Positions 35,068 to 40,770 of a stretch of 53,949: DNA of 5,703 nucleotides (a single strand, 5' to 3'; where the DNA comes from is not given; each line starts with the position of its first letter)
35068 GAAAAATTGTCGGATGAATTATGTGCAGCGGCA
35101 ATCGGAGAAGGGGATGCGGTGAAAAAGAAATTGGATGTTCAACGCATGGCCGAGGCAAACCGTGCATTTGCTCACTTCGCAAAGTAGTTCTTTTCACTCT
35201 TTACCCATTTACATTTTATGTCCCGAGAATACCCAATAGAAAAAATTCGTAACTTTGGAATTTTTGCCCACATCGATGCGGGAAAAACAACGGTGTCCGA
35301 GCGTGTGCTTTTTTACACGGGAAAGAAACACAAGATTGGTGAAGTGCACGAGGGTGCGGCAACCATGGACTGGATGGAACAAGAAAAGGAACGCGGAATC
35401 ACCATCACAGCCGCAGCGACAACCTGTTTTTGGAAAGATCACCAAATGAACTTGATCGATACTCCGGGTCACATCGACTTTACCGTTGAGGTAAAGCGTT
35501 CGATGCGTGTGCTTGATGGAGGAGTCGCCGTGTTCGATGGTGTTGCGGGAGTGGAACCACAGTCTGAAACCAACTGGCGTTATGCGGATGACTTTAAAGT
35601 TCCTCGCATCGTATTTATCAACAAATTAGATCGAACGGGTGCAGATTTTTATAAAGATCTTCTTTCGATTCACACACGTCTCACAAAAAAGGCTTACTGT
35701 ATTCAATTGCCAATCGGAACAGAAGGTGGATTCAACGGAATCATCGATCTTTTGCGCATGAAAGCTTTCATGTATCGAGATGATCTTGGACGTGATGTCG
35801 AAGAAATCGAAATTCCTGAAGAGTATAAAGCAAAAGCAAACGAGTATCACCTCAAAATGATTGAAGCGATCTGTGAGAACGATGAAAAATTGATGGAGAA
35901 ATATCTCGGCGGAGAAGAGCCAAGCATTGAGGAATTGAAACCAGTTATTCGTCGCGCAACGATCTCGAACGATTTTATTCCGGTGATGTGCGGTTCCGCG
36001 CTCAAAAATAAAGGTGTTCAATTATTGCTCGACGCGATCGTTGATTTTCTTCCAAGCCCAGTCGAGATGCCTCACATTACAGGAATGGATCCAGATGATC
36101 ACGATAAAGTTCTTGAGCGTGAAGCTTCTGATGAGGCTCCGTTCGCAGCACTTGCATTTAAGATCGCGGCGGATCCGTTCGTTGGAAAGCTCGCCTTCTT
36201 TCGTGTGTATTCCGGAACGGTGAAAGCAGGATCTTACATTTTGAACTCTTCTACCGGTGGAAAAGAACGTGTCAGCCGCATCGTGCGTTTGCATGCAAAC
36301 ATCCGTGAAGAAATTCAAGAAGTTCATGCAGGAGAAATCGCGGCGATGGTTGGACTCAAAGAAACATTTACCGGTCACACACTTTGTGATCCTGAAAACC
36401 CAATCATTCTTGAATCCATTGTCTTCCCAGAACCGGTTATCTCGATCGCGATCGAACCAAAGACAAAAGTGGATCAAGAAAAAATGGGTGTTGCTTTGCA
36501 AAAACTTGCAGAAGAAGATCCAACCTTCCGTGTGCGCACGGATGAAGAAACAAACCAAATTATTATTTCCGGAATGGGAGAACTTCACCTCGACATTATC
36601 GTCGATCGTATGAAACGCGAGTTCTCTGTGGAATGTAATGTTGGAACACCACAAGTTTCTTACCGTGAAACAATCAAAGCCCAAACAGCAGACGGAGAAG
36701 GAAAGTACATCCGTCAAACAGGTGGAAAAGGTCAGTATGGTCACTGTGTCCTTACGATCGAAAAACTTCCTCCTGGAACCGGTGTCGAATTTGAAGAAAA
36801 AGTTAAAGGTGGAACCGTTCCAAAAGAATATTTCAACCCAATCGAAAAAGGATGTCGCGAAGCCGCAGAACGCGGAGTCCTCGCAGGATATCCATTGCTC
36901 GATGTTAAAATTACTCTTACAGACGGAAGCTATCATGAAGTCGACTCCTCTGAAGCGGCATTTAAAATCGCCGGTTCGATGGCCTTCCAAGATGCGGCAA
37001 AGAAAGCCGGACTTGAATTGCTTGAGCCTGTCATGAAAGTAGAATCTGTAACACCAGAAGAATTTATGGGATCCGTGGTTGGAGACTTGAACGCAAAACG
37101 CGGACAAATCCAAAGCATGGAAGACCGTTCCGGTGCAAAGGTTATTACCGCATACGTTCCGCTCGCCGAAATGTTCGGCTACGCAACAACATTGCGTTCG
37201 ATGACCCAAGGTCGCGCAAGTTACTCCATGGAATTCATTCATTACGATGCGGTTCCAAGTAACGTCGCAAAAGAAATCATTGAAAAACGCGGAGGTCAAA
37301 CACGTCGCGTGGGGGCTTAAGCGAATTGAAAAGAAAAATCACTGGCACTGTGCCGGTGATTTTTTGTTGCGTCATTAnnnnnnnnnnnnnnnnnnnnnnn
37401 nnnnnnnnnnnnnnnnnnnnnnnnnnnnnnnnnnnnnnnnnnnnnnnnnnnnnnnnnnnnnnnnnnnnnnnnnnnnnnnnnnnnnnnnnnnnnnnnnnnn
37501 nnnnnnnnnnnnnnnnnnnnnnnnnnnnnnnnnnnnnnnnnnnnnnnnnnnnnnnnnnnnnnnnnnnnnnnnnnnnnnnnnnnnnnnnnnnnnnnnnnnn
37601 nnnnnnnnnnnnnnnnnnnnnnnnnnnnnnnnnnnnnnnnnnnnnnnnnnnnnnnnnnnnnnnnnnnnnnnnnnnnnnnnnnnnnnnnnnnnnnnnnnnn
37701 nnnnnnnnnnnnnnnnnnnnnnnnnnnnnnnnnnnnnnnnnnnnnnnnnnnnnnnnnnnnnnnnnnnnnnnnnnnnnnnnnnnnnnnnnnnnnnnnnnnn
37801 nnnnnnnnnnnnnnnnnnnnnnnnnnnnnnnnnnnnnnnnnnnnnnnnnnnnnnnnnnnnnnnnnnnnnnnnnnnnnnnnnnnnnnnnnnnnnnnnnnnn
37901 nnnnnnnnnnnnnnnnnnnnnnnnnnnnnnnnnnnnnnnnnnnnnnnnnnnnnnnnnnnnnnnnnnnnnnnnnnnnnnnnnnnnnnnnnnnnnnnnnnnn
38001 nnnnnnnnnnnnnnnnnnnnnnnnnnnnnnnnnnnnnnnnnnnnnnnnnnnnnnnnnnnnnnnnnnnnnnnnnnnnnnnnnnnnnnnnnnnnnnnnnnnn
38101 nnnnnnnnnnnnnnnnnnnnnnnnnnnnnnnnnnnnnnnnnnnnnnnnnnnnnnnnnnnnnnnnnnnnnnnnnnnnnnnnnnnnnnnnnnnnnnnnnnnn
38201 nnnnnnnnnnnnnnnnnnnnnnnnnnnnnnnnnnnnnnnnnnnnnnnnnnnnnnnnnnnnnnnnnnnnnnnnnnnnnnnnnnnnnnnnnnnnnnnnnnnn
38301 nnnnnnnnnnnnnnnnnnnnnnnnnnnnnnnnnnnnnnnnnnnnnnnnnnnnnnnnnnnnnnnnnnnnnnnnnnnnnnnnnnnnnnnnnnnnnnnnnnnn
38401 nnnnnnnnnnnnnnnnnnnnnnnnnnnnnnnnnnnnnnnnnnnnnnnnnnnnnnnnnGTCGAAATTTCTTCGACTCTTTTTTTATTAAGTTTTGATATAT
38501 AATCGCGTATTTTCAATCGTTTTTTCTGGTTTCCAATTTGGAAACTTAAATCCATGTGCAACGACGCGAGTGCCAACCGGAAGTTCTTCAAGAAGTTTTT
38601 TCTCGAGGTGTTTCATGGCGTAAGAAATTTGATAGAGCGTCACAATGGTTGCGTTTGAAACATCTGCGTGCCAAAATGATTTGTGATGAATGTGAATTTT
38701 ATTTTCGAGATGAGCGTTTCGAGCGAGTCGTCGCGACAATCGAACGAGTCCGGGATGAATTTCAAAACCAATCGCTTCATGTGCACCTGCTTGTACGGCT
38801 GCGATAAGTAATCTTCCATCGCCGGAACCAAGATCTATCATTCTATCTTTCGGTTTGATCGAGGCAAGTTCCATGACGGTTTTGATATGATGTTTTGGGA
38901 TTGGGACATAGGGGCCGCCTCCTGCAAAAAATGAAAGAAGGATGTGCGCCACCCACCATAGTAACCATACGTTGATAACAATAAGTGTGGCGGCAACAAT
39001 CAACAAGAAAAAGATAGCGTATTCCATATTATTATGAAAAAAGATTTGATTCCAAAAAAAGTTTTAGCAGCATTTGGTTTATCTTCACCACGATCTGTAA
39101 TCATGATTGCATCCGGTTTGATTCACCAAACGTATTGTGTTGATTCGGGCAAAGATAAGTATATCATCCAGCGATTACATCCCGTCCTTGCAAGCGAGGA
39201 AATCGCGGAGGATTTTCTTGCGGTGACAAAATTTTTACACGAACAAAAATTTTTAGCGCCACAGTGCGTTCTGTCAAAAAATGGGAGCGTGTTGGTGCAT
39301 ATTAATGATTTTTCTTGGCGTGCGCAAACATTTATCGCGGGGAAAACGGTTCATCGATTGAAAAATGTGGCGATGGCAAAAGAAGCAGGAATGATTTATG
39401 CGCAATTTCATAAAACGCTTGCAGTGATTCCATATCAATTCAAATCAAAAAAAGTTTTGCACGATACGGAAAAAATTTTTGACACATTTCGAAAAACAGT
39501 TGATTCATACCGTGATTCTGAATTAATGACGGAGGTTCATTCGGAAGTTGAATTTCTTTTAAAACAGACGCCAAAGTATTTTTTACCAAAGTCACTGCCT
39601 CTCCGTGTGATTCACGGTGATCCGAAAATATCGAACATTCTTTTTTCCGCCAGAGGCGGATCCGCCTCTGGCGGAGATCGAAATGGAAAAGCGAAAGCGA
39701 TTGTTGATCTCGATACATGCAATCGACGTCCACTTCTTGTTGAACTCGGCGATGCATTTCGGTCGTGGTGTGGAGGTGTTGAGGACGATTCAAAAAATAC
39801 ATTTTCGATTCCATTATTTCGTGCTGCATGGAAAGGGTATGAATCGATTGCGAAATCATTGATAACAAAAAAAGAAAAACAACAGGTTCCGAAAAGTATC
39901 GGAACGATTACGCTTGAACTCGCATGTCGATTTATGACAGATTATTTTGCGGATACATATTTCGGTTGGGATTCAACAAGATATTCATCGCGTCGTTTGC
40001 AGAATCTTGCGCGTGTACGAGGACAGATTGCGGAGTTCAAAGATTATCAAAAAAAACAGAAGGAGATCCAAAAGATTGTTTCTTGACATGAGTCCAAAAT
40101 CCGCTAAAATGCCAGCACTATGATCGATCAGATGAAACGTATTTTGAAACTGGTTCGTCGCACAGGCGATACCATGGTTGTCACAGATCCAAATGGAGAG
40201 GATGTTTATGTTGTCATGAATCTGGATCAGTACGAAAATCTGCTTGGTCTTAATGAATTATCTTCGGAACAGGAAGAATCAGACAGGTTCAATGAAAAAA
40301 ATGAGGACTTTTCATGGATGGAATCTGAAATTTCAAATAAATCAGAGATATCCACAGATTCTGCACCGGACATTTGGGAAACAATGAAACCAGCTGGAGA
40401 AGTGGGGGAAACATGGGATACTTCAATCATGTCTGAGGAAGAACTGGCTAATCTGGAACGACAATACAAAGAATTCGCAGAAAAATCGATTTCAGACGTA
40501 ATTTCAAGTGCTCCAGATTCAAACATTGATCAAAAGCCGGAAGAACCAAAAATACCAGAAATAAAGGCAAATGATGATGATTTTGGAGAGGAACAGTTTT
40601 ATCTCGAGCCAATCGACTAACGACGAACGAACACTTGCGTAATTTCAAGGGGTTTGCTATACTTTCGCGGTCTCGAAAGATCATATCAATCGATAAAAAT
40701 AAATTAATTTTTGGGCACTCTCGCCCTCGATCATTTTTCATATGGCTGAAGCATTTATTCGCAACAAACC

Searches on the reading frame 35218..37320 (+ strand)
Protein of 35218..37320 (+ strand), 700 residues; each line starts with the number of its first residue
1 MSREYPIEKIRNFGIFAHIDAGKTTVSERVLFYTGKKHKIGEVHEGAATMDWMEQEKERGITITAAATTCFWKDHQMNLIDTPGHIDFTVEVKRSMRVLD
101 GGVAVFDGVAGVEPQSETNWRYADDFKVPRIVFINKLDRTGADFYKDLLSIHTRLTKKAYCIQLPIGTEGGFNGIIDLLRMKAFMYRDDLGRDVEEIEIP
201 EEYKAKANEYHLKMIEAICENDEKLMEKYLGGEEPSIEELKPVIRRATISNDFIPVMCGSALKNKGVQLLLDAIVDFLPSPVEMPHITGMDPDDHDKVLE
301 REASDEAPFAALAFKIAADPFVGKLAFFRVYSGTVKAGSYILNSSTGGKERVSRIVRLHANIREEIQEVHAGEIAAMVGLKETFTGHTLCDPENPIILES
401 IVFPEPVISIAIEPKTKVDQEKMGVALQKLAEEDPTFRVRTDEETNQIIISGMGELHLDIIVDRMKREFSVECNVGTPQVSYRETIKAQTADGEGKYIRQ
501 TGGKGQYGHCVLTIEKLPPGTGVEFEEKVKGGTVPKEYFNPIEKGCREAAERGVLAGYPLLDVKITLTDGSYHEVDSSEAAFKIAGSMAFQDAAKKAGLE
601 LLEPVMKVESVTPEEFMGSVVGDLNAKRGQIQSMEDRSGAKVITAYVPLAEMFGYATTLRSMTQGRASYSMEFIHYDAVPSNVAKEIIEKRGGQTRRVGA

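Call 59: search_protein_families(library=pfam, proteins=[window:35218-37320:+], max_evalue=0.001)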
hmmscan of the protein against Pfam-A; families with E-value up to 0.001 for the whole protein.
window:35218-37320:+ (700 aa): 7 families
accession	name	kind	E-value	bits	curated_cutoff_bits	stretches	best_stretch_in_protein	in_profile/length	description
PF00009.33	GTP_EFTU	-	4.6e-62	209.4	26.5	1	8-280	1-188/188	Elongation factor Tu GTP binding domain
PF03764.24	EFG_IV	-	6.1e-45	152.4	24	1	478-597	1-120/121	Elongation factor G, domain IV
PF14492.12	EFG_III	-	1.1e-34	118.8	27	1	403-476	1-74/75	Elongation Factor G, domain III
PF00679.30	EFG_C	-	1.9e-30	105.1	27.9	1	600-686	1-88/89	Elongation factor G C-terminus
PF03144.31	GTP_EFTU_D2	-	9.1e-18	64.9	30.3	1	323-390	1-73/73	Elongation factor Tu domain 2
PF22042.2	EF-G_D2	-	4.5e-15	56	27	1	308-391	1-83/84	Elongation factor G domain 2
PF16658.11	RF3_C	-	2.9e-08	34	40.1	1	412-491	15-94/132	Class II release factor RF3, C-terminal domain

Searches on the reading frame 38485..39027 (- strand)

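Call 59: search_protein_families(library=pfam, proteins=[window:38485-39027:-], max_evalue=0.001)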
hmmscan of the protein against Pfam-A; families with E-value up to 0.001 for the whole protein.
window:38485-39027:- (180 aa): 5 families
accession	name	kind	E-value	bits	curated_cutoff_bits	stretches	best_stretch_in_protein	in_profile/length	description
PF06325.19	PrmA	-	5.5e-06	26.5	22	1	57-117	159-219/296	Ribosomal protein L11 methyltransferase (PrmA)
PF13649.12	Methyltransf_25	-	1.8e-05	25.8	27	1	64-144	2-80/97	Methyltransferase domain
PF13847.12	Methyltransf_31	-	8.4e-05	22.7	27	1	58-109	2-55/145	Methyltransferase domain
PF08123.19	DOT1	-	9.3e-05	22.5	23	1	47-103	30-87/205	Histone methylation protein DOT1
PF13489.12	Methyltransf_23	-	0.0007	19.8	27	1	51-121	13-77/164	Methyltransferase domain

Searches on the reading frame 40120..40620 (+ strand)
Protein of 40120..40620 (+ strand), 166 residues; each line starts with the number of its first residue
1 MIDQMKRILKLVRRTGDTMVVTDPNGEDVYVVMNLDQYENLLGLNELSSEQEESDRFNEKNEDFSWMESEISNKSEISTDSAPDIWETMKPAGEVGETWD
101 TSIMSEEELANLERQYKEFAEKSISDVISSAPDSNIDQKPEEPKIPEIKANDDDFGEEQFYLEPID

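Call 59: search_protein_families(library=pfam, proteins=[window:40120-40620:+], max_evalue=0.001)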
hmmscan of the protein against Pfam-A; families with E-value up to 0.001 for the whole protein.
window:40120-40620:+ (166 aa): 1 family
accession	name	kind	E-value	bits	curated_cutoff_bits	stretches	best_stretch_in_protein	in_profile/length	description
PF02604.26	PhdYeFM_antitox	-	6.4e-06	26.3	29.8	1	6-60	14-67/74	Antitoxin Phd_YefM, type II toxin-antitoxin system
